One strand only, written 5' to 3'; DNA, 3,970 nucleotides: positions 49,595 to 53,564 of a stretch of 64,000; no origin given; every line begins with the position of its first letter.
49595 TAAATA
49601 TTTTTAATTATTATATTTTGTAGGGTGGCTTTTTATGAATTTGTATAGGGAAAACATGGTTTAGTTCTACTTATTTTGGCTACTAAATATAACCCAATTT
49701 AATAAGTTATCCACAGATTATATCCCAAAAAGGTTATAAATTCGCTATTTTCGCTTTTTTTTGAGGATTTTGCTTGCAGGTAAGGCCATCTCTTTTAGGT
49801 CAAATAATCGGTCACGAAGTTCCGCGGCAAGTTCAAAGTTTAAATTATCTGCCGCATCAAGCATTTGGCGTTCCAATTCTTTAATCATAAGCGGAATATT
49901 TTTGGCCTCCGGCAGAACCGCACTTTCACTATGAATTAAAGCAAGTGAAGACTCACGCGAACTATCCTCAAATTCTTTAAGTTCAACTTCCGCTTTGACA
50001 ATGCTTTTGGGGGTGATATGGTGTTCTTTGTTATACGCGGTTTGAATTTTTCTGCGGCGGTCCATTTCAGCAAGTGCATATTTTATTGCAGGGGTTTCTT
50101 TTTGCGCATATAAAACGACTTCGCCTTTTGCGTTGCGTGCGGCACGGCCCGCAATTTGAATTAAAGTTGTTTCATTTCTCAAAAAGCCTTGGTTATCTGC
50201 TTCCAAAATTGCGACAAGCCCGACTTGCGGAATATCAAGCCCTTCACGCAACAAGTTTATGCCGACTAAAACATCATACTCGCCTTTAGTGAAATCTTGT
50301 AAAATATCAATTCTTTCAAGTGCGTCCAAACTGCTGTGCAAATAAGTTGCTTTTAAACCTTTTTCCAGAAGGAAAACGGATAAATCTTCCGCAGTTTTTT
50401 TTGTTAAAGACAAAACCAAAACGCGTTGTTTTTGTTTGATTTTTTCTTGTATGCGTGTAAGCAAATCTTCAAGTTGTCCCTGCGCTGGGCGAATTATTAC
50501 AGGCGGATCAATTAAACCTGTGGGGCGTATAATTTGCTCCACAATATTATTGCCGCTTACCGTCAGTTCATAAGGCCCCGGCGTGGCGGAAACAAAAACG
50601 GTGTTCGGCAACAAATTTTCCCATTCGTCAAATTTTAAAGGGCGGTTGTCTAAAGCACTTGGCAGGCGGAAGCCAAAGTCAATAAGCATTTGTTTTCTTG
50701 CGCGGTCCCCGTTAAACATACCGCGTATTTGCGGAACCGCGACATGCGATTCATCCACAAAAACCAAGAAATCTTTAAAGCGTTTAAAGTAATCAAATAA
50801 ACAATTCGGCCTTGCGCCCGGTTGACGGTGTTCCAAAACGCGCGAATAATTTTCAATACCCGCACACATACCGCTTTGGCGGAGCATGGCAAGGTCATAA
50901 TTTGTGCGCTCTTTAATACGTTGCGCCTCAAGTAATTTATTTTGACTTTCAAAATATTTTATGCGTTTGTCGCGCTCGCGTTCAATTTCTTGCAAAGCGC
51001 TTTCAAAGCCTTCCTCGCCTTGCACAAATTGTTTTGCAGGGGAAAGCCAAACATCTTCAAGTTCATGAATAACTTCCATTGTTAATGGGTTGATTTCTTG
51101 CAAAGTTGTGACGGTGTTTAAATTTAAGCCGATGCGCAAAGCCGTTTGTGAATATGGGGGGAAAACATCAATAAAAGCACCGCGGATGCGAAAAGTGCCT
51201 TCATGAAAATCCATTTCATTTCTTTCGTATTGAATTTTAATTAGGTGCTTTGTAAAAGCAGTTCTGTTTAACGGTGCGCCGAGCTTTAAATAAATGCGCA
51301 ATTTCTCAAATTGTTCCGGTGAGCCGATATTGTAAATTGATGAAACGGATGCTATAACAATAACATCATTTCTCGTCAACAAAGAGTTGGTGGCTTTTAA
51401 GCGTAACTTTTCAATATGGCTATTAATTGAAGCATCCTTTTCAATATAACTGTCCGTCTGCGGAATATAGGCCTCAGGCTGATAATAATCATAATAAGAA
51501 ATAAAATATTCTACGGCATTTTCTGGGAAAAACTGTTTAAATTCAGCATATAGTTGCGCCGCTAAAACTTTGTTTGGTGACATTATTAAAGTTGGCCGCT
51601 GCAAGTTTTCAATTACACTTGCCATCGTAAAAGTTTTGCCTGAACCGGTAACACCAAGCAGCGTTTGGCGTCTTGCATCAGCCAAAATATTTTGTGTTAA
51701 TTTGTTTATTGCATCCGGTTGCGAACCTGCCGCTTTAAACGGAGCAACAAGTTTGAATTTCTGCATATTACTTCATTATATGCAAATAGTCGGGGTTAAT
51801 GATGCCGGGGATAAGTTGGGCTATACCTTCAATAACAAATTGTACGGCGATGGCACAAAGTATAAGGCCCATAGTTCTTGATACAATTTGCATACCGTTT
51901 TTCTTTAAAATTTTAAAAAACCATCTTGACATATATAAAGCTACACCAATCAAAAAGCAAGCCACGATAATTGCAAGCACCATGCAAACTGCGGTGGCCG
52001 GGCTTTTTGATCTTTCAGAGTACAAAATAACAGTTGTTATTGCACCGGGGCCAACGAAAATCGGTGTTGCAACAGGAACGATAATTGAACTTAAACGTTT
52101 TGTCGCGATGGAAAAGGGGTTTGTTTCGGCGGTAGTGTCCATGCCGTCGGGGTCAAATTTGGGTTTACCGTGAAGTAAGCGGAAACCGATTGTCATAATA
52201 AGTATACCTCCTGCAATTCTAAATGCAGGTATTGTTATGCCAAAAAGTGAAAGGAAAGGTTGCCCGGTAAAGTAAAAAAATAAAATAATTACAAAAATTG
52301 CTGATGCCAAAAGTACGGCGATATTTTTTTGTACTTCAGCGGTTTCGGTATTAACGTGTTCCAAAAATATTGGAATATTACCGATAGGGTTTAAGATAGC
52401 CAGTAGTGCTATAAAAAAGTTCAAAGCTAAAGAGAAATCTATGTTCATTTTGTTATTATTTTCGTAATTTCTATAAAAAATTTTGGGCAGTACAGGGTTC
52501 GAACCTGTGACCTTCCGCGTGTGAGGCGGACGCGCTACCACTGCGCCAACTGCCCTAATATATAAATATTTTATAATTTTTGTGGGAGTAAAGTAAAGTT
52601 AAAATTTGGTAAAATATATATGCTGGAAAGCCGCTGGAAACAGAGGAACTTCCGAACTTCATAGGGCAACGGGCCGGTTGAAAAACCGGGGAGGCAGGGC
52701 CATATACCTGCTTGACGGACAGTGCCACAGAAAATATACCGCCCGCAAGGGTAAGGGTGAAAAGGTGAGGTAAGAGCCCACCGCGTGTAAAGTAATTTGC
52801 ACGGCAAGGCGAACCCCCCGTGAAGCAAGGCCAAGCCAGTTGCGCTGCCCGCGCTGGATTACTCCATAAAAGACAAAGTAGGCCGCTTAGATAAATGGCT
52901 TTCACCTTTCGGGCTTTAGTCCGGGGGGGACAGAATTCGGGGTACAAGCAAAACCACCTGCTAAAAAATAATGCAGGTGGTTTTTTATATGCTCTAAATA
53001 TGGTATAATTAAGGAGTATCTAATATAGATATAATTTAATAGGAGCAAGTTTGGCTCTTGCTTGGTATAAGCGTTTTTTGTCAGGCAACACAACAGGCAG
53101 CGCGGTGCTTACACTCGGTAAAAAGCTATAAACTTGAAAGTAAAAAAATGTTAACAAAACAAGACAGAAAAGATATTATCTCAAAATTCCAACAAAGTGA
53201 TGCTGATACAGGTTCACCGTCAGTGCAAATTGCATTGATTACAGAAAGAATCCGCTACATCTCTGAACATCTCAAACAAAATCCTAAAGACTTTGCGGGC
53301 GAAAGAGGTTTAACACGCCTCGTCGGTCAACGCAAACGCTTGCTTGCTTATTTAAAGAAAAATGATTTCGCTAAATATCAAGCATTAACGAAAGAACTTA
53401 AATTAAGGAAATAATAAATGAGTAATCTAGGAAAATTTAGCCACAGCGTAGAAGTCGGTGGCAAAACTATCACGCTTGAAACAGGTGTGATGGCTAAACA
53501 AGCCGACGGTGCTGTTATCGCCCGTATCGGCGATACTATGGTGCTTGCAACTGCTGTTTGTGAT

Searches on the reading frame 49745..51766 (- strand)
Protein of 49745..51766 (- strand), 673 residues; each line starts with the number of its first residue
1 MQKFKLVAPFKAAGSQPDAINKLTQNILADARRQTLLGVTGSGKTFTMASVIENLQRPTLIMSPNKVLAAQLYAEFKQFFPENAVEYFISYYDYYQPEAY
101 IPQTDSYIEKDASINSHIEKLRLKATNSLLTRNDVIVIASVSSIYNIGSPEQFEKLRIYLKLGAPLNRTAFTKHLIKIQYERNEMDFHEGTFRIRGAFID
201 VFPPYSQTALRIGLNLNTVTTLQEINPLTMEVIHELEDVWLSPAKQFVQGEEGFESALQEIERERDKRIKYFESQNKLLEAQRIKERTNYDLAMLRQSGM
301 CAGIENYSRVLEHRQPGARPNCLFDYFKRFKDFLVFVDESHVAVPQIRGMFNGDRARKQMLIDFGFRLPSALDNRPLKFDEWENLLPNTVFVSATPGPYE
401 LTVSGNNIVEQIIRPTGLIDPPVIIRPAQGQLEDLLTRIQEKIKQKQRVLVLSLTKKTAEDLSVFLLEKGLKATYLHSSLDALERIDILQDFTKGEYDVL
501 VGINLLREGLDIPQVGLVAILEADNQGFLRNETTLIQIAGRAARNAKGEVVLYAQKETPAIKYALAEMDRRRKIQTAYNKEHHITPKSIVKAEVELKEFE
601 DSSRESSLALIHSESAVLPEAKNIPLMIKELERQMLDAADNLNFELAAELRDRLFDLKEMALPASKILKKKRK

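Call 44: search_protein_families(library=pfam, max_evalue=0.00001, proteins=[window:49745-51766:-])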
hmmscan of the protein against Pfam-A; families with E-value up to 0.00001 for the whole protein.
window:49745-51766:- (673 aa): 6 families
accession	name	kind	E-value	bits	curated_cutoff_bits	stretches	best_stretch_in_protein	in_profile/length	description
PF17757.6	UvrB_inter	-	1.2e-23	83.4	22.9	1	158-247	1-91/91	UvrB interaction domain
PF00271.37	Helicase_C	-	1.8e-21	76.9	23.5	1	436-545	10-109/110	Helicase conserved C-terminal domain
PF12344.14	UvrB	-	1.4e-15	57.2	27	1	552-592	1-41/43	Ultra-violet resistance protein B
PF04851.21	ResIII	-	3.1e-11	43.9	22.5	1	15-108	7-104/164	Type III restriction enzyme, res subunit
PF02151.25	UVR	-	9.5e-10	38.4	21.5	1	627-659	3-35/36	UvrB/uvrC motif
PF00270.35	DEAD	-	1.8e-06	28.2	26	0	30-87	13-78/167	DEAD/DEAH box helicase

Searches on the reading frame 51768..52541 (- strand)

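Call 44: search_protein_families(library=pfam, max_evalue=0.00001, proteins=[window:51768-52541:-])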
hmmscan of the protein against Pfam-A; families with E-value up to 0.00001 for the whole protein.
window:51768-52541:- (257 aa): 1 family
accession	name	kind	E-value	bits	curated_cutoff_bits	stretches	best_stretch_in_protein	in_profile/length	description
PF01914.23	MarC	-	2.8e-49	167.7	23.9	1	39-243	4-202/203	MarC family integral membrane protein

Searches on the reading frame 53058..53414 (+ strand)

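Call 44: search_protein_families(library=pfam, max_evalue=0.00001, proteins=[window:53058-53414:+])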
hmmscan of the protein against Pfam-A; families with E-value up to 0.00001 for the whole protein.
window:53058-53414:+ (118 aa): 1 family
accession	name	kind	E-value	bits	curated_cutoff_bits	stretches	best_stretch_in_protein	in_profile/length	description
PF00312.27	Ribosomal_S15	-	4.8e-32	110.4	31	1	38-117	2-81/81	Ribosomal protein S15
